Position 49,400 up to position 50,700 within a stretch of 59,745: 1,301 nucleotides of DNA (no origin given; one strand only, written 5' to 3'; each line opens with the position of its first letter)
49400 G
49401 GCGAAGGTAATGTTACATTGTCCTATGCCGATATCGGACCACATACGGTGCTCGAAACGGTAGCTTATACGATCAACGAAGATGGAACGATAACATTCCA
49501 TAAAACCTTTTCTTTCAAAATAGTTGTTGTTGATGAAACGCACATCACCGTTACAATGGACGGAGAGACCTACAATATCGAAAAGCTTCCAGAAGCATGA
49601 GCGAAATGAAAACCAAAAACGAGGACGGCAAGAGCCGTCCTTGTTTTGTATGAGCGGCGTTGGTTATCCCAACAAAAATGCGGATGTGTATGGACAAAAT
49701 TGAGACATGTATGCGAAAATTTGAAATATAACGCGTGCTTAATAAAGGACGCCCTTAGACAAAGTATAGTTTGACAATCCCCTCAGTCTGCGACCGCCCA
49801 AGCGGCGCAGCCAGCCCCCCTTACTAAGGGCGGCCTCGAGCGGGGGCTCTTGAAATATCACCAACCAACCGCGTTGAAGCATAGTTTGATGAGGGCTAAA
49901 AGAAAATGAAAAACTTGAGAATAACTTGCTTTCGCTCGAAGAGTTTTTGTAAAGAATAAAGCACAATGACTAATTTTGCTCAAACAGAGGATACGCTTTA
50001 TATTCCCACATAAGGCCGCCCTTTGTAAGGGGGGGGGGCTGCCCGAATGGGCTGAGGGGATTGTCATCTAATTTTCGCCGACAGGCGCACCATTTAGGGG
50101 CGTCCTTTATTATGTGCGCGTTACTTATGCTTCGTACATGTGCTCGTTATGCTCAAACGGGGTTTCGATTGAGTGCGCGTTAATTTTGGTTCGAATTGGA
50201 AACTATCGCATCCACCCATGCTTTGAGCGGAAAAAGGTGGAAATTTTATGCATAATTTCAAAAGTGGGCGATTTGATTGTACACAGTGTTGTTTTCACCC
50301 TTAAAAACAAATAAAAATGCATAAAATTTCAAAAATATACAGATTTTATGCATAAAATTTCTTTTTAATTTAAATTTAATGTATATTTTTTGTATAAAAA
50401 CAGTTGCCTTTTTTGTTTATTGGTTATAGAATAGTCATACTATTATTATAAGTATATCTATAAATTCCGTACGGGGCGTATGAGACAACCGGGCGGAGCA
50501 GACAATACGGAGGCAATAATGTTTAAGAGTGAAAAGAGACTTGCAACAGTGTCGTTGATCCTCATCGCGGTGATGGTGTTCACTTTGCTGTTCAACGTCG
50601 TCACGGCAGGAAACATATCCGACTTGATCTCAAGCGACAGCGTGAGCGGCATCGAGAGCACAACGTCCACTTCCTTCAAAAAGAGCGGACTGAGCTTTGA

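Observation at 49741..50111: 371-bp nested inverted-repeat element between two giant surface-protein genes (MITE, inverton or structured RNA?)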

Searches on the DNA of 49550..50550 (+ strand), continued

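Call 71: search_with_rna_model(model_id=R2, source=window, max_evalue=10, filters=off, show_alignments=4)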
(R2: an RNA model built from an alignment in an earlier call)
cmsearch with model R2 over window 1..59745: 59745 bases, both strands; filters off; matches with E-value up to 10: 16.
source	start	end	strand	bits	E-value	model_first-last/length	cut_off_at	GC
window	49769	49843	+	42.2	2.1e-09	1-62/62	no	0.68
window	50006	50069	-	30.3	2.5e-06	1-62/62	no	0.62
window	26509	26534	-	11.9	0.14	1-62/62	no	0.5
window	26472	26508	+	10.7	0.29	1-62/62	no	0.49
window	49814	49834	-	8.4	1.1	33-53/62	no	0.71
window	28568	28623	+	7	2.6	1-62/62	no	0.62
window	22353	22379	-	6.5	3.5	1-62/62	no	0.37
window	55402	55416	+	5.8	5.1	17-31/62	no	0.6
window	39812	39858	+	5.7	5.5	1-62/62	no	0.62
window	13259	13308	-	5.6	5.7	1-62/62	no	0.56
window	50019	50031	+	5.3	7.1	37-49/62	no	0.54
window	31280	31292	+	5.2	7.2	18-30/62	no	0.69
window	12879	12957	-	5.2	7.5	1-62/62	no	0.61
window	40392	40406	-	4.9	8.8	17-31/62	no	0.67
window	43144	43170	-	4.8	9.2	1-62/62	no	0.44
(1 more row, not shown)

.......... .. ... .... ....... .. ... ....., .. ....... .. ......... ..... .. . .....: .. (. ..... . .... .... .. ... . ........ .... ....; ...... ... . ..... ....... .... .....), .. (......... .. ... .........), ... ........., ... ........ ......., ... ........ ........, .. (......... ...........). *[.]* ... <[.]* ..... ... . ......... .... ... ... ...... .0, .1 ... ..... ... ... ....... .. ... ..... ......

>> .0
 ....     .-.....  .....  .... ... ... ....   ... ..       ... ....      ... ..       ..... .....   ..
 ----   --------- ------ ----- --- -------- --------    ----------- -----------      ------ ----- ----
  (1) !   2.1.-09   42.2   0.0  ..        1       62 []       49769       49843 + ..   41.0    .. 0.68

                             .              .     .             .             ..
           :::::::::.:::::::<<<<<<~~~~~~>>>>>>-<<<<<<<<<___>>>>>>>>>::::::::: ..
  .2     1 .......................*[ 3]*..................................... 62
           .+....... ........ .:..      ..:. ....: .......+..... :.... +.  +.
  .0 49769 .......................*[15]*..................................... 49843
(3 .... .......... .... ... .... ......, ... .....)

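Call 83: search_with_rna_model(model_id=R2, sources=[L080, L081, L083, L084, L085, L086, L087, L088, L089, L090, L091, L092, L093, L094, L095, L097, L098, L099, L100, L102, L103, L105, L106, L107, L108, L109, L110, L111, L112, L114, L115, L116, L117, L118, L119, L120, L122, L123, L124, L125, L126, L127, L128, L129, L130, L131, L132, L133, L134, L135, L136, L137, L138, L139, L140, L141, L142, L143, L145, L146, L147, L148, L149, L150, L151, L152, L153, L154, L155, L156, L157, L158, L159, L160, L161, L162, L163, L164, L165, L166, L167, L168, L169, L170, L171, L172, L173, L174, L175, L176, L178, L179, L180, L181, L182, L183, L184, L186, L187, L188], max_evalue=0.0001)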
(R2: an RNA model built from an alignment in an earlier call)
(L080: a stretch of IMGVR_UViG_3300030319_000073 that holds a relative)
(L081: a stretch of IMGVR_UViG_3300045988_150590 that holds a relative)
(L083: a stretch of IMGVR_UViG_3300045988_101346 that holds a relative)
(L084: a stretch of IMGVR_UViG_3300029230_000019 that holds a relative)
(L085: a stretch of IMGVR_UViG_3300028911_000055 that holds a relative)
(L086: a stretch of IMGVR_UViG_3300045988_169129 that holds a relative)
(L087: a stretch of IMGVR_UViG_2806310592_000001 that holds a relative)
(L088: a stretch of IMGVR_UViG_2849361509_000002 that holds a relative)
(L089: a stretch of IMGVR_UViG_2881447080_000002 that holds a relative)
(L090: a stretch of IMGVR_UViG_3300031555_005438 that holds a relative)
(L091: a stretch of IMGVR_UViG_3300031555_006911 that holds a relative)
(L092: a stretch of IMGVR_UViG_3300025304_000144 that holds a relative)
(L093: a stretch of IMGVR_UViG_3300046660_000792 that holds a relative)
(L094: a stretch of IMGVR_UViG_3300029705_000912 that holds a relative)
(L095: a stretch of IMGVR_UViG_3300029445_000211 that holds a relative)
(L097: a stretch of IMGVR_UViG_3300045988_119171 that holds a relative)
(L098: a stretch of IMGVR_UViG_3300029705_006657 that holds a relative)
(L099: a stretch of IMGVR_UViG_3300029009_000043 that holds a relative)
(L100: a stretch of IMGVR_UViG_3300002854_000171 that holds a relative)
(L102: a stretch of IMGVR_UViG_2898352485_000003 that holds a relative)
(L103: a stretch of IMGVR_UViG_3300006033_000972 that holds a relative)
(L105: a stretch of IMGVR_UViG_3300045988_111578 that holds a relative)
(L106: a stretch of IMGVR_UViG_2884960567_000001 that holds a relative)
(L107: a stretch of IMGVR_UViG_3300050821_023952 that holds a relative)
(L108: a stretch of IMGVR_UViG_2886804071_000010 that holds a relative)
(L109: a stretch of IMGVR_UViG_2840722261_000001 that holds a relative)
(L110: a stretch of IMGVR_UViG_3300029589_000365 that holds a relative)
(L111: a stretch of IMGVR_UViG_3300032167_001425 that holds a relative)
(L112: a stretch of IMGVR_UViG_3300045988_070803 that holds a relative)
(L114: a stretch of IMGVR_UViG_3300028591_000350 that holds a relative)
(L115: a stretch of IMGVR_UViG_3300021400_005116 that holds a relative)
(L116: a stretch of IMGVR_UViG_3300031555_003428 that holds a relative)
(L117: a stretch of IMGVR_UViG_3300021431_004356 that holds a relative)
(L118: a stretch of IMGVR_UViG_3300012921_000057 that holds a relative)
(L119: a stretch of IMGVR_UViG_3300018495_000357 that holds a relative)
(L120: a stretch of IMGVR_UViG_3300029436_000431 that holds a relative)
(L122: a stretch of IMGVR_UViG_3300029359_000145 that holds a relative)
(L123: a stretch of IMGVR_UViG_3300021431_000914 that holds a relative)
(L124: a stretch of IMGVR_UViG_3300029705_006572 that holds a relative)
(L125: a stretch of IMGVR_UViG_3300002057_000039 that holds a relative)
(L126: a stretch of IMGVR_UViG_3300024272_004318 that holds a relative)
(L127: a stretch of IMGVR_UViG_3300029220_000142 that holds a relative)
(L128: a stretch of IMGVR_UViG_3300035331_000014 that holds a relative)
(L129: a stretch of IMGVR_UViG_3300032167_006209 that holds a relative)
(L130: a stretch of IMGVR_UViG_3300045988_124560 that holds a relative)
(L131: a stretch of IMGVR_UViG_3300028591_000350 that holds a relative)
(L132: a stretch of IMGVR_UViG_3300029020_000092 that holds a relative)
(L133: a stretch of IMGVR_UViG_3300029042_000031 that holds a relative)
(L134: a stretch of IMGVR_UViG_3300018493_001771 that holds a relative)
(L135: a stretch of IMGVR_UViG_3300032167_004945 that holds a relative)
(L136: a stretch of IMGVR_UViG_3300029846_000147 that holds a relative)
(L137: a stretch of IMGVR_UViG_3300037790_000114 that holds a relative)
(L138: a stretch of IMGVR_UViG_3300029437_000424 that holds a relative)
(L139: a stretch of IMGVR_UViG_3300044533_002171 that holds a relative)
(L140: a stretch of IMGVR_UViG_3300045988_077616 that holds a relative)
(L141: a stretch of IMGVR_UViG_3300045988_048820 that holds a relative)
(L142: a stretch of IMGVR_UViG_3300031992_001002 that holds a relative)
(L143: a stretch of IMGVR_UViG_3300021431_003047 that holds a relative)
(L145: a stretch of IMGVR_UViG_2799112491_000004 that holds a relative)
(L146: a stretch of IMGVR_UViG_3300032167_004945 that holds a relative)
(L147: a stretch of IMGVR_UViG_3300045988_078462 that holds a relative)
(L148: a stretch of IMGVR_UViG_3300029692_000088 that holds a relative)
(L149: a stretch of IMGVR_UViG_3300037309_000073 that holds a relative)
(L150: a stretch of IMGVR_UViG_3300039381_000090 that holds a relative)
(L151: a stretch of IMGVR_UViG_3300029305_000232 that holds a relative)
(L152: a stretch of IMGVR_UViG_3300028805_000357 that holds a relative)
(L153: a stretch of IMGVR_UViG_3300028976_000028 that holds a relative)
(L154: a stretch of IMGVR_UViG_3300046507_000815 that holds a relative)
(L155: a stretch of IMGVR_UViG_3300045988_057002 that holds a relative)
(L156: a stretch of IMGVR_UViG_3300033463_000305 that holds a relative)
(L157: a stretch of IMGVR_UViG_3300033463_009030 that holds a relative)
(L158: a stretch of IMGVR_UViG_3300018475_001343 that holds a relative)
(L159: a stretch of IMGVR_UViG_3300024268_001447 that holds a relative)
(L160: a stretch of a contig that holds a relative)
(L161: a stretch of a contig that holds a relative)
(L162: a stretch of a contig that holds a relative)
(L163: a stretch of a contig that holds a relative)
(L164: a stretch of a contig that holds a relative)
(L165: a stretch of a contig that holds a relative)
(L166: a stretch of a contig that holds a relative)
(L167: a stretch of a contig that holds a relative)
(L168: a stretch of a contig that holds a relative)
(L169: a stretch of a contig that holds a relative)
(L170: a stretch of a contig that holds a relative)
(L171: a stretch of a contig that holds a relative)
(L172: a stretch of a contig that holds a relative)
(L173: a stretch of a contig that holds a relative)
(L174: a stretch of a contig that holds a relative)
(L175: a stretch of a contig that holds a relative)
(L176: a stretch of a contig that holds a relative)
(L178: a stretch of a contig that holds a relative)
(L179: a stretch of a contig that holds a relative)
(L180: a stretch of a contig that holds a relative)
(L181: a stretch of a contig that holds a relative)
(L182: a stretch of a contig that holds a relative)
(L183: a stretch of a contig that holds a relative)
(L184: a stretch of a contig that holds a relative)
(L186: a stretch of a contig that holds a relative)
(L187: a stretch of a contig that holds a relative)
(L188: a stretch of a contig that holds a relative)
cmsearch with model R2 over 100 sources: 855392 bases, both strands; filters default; matches with E-value up to 0.0001: 220.
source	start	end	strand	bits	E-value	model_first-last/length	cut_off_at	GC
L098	9027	9088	-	75.7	7.2e-17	1-62/62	no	0.63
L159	2366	2427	+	75.7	7.2e-17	1-62/62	no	0.63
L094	2493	2554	+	71.9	6.9e-16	1-62/62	no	0.6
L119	9333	9396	-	71.1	1.1e-15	1-62/62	no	0.64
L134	4515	4578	-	71.1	1.1e-15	1-62/62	no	0.64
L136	135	197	-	71.1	1.1e-15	1-62/62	no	0.67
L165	11456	11516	+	70.9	1.3e-15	1-62/62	no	0.66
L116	6121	6182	+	70.4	1.7e-15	1-62/62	no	0.63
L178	1889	1950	+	69.4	3.1e-15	1-62/62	no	0.69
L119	1062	1123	-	68.9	4e-15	1-62/62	no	0.55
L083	1498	1559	+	67.9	7.2e-15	1-62/62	no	0.61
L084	3702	3763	+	67.9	7.2e-15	1-62/62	no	0.61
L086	3270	3330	+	67.8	8e-15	1-62/62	no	0.64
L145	10720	10778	+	67.5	9.7e-15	1-62/62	no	0.61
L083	8733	8794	+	67.2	1.1e-14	1-62/62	no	0.61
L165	7857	7916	+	66.4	1.8e-14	1-62/62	no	0.6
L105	9349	9412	-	65.4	3.2e-14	1-62/62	no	0.64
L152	5320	5379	+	64.8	4.6e-14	1-62/62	no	0.62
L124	11896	11954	-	64.8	4.6e-14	1-62/62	no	0.54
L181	1897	1955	+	64.8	4.6e-14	1-62/62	no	0.54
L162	7258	7324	-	64.6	5.1e-14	1-62/62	no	0.58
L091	5077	5136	-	64.5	5.7e-14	1-62/62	no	0.65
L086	7308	7368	+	63.8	8.5e-14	1-62/62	no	0.66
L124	2753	2811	+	63.4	1.1e-13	1-62/62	no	0.51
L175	2908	2966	+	63.4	1.1e-13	1-62/62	no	0.51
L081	4879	4937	-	63.4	1.1e-13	1-62/62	no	0.58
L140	2245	2303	-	63.4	1.1e-13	1-62/62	no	0.58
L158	4818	4879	-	63.3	1.2e-13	1-62/62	no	0.55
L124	10287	10345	-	63.2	1.2e-13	1-62/62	no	0.56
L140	2967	3025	-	63.2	1.2e-13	1-62/62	no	0.51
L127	15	75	+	63.2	1.2e-13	1-62/62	no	0.64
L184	672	733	+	63.1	1.3e-13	1-62/62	no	0.61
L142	8029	8093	+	62.6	1.7e-13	1-62/62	no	0.6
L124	6413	6471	+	62.3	2e-13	1-62/62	no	0.56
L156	3365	3423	-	62.1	2.4e-13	1-62/62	no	0.75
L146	1775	1834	+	62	2.4e-13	1-62/62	no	0.6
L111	2211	2273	-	62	2.5e-13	1-62/62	no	0.71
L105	7256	7320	-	62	2.5e-13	1-62/62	no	0.57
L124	8349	8407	+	61.7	2.9e-13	1-62/62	no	0.59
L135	2943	3001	-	61.7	2.9e-13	1-62/62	no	0.59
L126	4206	4277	-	61.4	3.5e-13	1-62/62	no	0.47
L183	3021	3085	+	61.2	3.9e-13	1-62/62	no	0.65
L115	978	1039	+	61.1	4.2e-13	1-62/62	no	0.63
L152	1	57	+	61.1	4.2e-13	1-62/62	no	0.6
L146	134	192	+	60.9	4.6e-13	1-62/62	no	0.56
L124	2863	2922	+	60.7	5.3e-13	1-62/62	no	0.67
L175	3018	3077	+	60.7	5.3e-13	1-62/62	no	0.67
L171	7457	7519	+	60.6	5.5e-13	1-62/62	no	0.6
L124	8079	8138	+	60.3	6.8e-13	1-62/62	no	0.55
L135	3212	3271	-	60.3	6.8e-13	1-62/62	no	0.55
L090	4545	4601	-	60.3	6.9e-13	1-62/62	no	0.67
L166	7290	7349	-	60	8e-13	1-62/62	no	0.65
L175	40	94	+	59.6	1e-12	1-62/62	no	0.55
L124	4924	4979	+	59.4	1.1e-12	1-62/62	no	0.64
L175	5079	5134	+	59.4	1.1e-12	1-62/62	no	0.64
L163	5121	5180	+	59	1.5e-12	1-62/62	no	0.63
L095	376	434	-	58.9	1.6e-12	1-62/62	no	0.56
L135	1005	1063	+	58.6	1.8e-12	1-62/62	no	0.58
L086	6552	6612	+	58.4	2e-12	1-62/62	no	0.69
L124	4812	4868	+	58.1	2.4e-12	1-62/62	no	0.61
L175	4967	5023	+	58.1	2.4e-12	1-62/62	no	0.61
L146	1668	1727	+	58.1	2.5e-12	1-62/62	no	0.6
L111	6322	6383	-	58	2.6e-12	1-62/62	no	0.63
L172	6257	6318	-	57.7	3.1e-12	1-62/62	no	0.74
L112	2960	3020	-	57.4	3.7e-12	1-62/62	no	0.62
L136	2458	2520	-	57.2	4.1e-12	1-62/62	no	0.6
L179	1764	1823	-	57.1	4.6e-12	1-62/62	no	0.63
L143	2308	2369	-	57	4.9e-12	1-62/62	no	0.65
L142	6447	6504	+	56.2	7.8e-12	1-62/62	no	0.64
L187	1753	1809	-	55.8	9.9e-12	1-62/62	no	0.67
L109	2806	2866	+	55.4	1.3e-11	1-62/62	no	0.69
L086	6719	6776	+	55.3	1.3e-11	1-62/62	no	0.76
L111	6730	6791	-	55.2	1.4e-11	1-62/62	no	0.58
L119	10009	10074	-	54.7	1.8e-11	1-62/62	no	0.67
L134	5192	5257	-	54.7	1.8e-11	1-62/62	no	0.67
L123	3352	3413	-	54.5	2.1e-11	1-62/62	no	0.58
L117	7183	7241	+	54.5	2.2e-11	1-62/62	no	0.66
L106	3596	3657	+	54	2.9e-11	1-62/62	no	0.69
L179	2026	2090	+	54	2.9e-11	1-62/62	no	0.57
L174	3457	3518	+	53.6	3.6e-11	1-62/62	no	0.73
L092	2511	2568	+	53.5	3.8e-11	1-62/62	no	0.72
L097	2450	2508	+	53.3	4.3e-11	1-62/62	no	0.53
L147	1378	1436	-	53.3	4.3e-11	1-62/62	no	0.53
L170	8750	8816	+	53.1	4.9e-11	1-62/62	no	0.61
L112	6721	6779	-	52.9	5.5e-11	1-62/62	no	0.54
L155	4507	4565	+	52.9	5.5e-11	1-62/62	no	0.54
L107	862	922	+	52.7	6.3e-11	1-62/62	no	0.75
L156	1096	1152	-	52.1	8.8e-11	1-62/62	no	0.72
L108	3851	3918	+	52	9.4e-11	1-62/62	no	0.69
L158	1846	1973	-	51.9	9.8e-11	1-62/62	no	0.64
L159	322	449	+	51.9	9.8e-11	1-62/62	no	0.64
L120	7782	7840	+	51.8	1.1e-10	1-62/62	no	0.61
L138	8267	8325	+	51.8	1.1e-10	1-62/62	no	0.61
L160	696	754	+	51.8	1.1e-10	1-62/62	no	0.61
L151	786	850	-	51.8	1.1e-10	1-62/62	no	0.66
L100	2807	2863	+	51.6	1.1e-10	1-62/62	no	0.68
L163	2971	3029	+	51.6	1.2e-10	1-62/62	no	0.63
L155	1364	1422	+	51.1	1.6e-10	1-62/62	no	0.59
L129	4692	4756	-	51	1.7e-10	1-62/62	no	0.6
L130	8654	8712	-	50.8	1.9e-10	1-62/62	no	0.54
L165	7707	7771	+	50.6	2.2e-10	1-62/62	no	0.62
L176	560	620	+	49.3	4.7e-10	1-62/62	no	0.51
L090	4454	4509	+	48.6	7.1e-10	1-62/62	no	0.64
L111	5755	5811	-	48.3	8.3e-10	1-62/62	no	0.65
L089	7112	7170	-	48.3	8.5e-10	1-62/62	no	0.68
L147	819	877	-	48.1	9.3e-10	1-62/62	no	0.49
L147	31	89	-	48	1e-09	1-62/62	no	0.51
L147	6182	6241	-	47.9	1.1e-09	1-62/62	no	0.57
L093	2271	2326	+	47.9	1.1e-09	1-62/62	no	0.66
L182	3822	3880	-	47.6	1.2e-09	1-62/62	no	0.69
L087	4799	4862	+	47.1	1.7e-09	1-62/62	no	0.7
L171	4055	4156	+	47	1.8e-09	1-62/62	no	0.63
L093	1030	1085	+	46.8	2.1e-09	1-62/62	no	0.68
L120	12247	12306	+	46.7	2.2e-09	1-62/62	no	0.58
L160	5161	5220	+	46.7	2.2e-09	1-62/62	no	0.58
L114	10918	10986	+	46.5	2.5e-09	1-62/62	no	0.71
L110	7090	7148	+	46.1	3e-09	1-62/62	no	0.68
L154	1059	1116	-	46.1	3.1e-09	1-62/62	no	0.69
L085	2774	2833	+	45.9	3.4e-09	1-62/62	no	0.63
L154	2319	2378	+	45.7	4e-09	1-62/62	no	0.67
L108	1573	1631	-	45.3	5.1e-09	1-62/62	no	0.61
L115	904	976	+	45.2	5.2e-09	1-62/62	no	0.67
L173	10313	10377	-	45.2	5.2e-09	1-62/62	no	0.71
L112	9869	9927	-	45.1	5.5e-09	1-62/62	no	0.58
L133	12318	12376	+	45.1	5.5e-09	1-62/62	no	0.58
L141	571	629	-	45.1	5.5e-09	1-62/62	no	0.58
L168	249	307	+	45.1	5.5e-09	1-62/62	no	0.58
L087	12761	12821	-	45.1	5.6e-09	1-62/62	no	0.72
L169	10149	10207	+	44.7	7.1e-09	1-62/62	no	0.71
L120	9743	9809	+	44.6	7.5e-09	1-62/62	no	0.63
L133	5125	5191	+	44.6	7.5e-09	1-62/62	no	0.63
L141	7756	7822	-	44.6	7.5e-09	1-62/62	no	0.63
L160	2657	2723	+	44.6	7.5e-09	1-62/62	no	0.63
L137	2083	2146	+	44.1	9.9e-09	1-62/62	no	0.75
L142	1177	1234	+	43.6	1.3e-08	1-62/62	no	0.69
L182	6087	6145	+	43.5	1.4e-08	1-62/62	no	0.73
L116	5775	5850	-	43.4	1.5e-08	1-62/62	no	0.58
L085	6843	6907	+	42.9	2e-08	1-62/62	no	0.63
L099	1401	1460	-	42.7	2.3e-08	1-62/62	no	0.63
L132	973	1032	-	42.7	2.3e-08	1-62/62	no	0.63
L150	5085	5144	+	42.7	2.3e-08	1-62/62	no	0.63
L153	5136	5195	+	42.7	2.3e-08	1-62/62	no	0.63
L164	1179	1238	-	42.7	2.3e-08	1-62/62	no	0.63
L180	4008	4067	+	42.7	2.3e-08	1-62/62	no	0.63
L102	3581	3644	+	42.3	2.9e-08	1-62/62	no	0.72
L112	9479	9542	-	42.1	3.2e-08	1-62/62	no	0.59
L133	12703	12766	+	42.1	3.2e-08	1-62/62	no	0.59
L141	181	244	-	42.1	3.2e-08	1-62/62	no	0.59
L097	3008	3066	+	42.1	3.3e-08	1-62/62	no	0.46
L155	1743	1807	+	42.1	3.4e-08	1-62/62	no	0.62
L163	6436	6493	-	41.5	4.8e-08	1-62/62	no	0.71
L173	9535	9595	-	41.4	5.1e-08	1-62/62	no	0.62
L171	12075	12147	+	41.3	5.2e-08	1-62/62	no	0.63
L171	11997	12074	+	41.3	5.3e-08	1-62/62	no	0.67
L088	3820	3878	-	41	6.2e-08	1-62/62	no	0.75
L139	1797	1863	-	40.1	1.1e-07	1-62/62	no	0.7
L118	6043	6109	+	40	1.1e-07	1-62/62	no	0.72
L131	1352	1417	+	39.9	1.2e-07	1-62/62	no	0.65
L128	2564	2628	-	39.8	1.3e-07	1-62/62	no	0.75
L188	5964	6028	-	39.8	1.3e-07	1-62/62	no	0.75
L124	8186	8242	+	39.7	1.4e-07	1-62/62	no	0.6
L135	3108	3164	-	39.7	1.4e-07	1-62/62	no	0.6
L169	9538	9600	-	39.7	1.4e-07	1-62/62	no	0.65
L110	6437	6499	-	39.5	1.6e-07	1-62/62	no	0.63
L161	1293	1347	-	39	2e-07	1-62/62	no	0.73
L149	338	412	-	38.8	2.3e-07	1-62/62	no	0.69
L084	11391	11452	+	38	3.8e-07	1-62/62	no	0.55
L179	1838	1896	+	37.7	4.5e-07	1-62/62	no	0.71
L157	55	110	+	37.7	4.6e-07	1-62/62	no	0.62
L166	7392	7455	+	37.5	5e-07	1-62/62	no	0.62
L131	1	50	+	37.1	6.4e-07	16-62/62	5'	0.6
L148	7830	7885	-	36.4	9.8e-07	1-62/62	no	0.62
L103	10498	10564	+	36.3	1e-06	1-62/62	no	0.67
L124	6193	6246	+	35.9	1.3e-06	1-62/62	no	0.65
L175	6348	6401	+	35.9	1.3e-06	1-62/62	no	0.65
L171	7384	7456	+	35.7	1.5e-06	1-62/62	no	0.64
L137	3340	3404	-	35.5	1.6e-06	1-62/62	no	0.75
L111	4932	5044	-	35.4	1.7e-06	1-62/62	no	0.68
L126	4326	4392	+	35.4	1.8e-06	1-62/62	no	0.61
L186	2408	2463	+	35.2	2e-06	1-62/62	no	0.61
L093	2321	2378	-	35.2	2e-06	1-62/62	no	0.74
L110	12273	12331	+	35.1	2.1e-06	1-62/62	no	0.71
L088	2447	2505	+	34.7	2.6e-06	1-62/62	no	0.66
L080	2673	2737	+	34.4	3.1e-06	1-62/62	no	0.62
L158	5727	5788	-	34.4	3.1e-06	1-62/62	no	0.71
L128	1191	1255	+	34.2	3.5e-06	1-62/62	no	0.8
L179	4078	4135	-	34.2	3.6e-06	1-62/62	no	0.66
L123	3465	3526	-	33.7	4.7e-06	1-62/62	no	0.65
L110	6224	6283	-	33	7.3e-06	1-62/62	no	0.68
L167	4451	4517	-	32.9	7.6e-06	1-62/62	no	0.69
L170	8819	8878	-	32.9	7.6e-06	1-62/62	no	0.72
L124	2801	2863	-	32.4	1e-05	1-62/62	no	0.63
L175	2956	3018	-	32.4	1e-05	1-62/62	no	0.63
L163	6890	6934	-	32.3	1.1e-05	14-62/62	5'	0.64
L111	7251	7353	-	32.2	1.2e-05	1-62/62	no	0.65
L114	4760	4828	+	32.2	1.2e-05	1-62/62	no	0.72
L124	6355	6417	-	31.9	1.4e-05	1-62/62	no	0.63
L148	1713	1773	-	31.6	1.7e-05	1-62/62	no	0.64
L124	8128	8190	-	31.4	1.8e-05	1-62/62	no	0.59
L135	3160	3222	+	31.4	1.8e-05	1-62/62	no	0.59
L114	832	899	+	31.4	1.9e-05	1-62/62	no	0.71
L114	515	580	+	30.6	3.1e-05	1-62/62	no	0.74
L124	4858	4920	-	30.4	3.5e-05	1-62/62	no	0.52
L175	5013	5075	-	30.4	3.5e-05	1-62/62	no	0.52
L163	3021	3076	-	30.3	3.6e-05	1-62/62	no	0.73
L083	8818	8876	+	30.2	3.9e-05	1-62/62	no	0.59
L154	2796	2851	+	30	4.2e-05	1-62/62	no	0.73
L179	1932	1998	-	30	4.3e-05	1-62/62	no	0.64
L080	3093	3157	+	30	4.4e-05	1-62/62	no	0.58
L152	107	173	+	29.9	4.5e-05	1-62/62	no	0.72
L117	7134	7193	-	29.6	5.4e-05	1-62/62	no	0.72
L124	10238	10297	+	29.6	5.5e-05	1-62/62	no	0.62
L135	1053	1112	-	29.6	5.5e-05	1-62/62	no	0.62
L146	1717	1779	-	29.3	6.7e-05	1-62/62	no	0.56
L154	1000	1059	+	29.2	6.7e-05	1-62/62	no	0.78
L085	1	34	+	29.1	7.3e-05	27-62/62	5'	0.68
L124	11844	11906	+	29.1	7.6e-05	1-62/62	no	0.59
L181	1945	2007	-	29.1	7.6e-05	1-62/62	no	0.59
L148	1243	1305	-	28.9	8.1e-05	1-62/62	no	0.68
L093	1085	1143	-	28.6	9.6e-05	1-62/62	no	0.76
